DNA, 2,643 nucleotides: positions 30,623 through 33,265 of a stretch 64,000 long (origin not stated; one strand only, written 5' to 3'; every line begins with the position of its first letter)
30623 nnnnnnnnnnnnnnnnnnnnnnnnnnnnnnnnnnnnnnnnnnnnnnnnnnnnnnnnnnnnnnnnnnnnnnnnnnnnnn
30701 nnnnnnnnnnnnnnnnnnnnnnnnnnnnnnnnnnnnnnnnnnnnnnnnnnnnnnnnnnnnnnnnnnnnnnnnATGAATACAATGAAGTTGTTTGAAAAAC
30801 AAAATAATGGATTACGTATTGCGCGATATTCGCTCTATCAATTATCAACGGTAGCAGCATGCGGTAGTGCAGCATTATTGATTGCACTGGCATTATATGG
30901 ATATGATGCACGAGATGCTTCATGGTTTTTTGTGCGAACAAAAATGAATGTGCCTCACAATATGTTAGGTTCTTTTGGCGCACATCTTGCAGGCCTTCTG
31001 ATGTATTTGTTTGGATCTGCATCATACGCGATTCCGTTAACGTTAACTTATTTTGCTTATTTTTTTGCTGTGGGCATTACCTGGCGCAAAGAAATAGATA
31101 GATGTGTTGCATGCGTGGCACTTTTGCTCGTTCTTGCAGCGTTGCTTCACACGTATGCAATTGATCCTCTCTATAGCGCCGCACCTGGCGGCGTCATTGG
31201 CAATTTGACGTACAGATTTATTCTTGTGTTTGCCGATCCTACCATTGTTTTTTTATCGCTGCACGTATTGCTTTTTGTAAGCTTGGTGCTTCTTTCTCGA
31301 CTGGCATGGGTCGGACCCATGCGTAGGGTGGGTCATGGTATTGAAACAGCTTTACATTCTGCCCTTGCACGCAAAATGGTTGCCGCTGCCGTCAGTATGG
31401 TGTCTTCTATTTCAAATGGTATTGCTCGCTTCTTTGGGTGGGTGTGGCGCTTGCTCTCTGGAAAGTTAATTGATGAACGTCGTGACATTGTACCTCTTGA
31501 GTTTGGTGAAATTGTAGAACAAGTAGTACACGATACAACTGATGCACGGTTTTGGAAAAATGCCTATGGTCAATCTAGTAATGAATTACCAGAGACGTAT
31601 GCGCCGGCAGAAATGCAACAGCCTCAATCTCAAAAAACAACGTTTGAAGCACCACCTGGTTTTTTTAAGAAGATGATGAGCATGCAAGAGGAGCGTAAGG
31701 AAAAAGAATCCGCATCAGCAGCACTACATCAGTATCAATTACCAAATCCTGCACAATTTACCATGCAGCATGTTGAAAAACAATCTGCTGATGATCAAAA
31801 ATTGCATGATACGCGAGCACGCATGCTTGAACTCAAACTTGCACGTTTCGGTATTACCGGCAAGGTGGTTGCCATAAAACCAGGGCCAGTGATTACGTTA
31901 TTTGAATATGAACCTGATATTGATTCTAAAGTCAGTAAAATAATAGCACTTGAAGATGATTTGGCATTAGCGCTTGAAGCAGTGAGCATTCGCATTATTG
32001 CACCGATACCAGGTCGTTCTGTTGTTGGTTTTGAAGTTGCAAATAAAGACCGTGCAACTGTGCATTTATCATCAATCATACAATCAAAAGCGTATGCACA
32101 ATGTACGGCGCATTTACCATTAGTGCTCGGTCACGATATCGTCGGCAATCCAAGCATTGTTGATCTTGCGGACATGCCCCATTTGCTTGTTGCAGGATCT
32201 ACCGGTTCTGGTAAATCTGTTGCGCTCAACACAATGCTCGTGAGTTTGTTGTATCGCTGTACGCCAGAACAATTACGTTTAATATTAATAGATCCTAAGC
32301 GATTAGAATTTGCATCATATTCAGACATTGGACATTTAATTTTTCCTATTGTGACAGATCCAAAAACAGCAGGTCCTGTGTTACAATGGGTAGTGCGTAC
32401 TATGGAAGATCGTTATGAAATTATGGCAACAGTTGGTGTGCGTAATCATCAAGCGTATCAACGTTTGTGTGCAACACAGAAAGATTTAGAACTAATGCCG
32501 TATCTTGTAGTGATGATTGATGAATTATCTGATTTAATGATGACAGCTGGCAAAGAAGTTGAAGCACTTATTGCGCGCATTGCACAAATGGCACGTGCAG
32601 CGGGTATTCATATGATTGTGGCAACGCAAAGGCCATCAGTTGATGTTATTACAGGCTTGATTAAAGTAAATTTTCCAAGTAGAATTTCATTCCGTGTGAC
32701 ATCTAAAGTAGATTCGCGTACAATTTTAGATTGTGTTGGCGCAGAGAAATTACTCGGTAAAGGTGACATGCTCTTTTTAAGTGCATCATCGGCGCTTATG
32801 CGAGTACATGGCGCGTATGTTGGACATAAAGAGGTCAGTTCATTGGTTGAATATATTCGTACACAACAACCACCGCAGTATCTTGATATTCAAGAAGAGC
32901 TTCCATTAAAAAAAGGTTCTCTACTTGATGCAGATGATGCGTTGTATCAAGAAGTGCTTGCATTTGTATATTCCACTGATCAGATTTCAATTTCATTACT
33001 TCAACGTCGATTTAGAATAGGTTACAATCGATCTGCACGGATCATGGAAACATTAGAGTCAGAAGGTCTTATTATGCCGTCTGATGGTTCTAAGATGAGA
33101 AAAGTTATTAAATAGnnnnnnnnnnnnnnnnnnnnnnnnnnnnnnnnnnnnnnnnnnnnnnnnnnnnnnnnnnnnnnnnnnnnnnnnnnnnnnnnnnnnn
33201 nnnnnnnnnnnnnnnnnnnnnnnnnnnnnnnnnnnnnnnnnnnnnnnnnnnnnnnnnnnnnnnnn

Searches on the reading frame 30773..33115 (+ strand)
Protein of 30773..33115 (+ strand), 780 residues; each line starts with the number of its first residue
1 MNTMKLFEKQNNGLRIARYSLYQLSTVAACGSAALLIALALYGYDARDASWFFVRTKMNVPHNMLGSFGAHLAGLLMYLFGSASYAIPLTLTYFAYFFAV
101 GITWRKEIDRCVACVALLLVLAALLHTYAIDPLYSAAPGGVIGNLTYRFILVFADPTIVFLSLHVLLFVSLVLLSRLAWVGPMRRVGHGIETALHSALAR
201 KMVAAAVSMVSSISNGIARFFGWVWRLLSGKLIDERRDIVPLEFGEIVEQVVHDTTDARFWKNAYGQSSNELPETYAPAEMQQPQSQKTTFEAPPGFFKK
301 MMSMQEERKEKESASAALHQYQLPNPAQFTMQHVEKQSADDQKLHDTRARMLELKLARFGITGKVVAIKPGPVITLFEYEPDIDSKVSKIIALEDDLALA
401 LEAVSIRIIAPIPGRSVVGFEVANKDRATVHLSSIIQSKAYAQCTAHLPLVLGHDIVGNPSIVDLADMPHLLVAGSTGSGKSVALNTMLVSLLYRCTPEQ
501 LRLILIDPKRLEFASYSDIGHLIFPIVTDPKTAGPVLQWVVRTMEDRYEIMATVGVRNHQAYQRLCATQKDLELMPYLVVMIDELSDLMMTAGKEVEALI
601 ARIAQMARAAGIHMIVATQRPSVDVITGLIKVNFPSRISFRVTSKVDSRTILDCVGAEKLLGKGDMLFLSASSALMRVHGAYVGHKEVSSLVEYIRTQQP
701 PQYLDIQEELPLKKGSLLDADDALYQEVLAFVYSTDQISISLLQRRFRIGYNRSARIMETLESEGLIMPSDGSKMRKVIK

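Call 53: search_protein_families(library=pfam, proteins=[window:30773-33115:+], max_evalue=0.00001)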
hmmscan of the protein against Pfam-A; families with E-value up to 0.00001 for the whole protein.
window:30773-33115:+ (780 aa): 4 families
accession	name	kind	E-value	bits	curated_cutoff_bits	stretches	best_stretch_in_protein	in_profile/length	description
PF01580.24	FtsK_SpoIIIE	-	3e-61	207.1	24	1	432-623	2-221/221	FtsK/SpoIIIE family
PF17854.6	FtsK_alpha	-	2.1e-25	89.3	22.9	1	334-424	11-101/101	FtsK alpha domain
PF13491.11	FtsK_4TM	-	5.3e-24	85.2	23.1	1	29-187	11-171/171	4TM region of DNA translocase FtsK/SpoIIIE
PF09397.16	FtsK_gamma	-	6.5e-24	83.9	30.6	1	720-779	2-61/63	Ftsk gamma domain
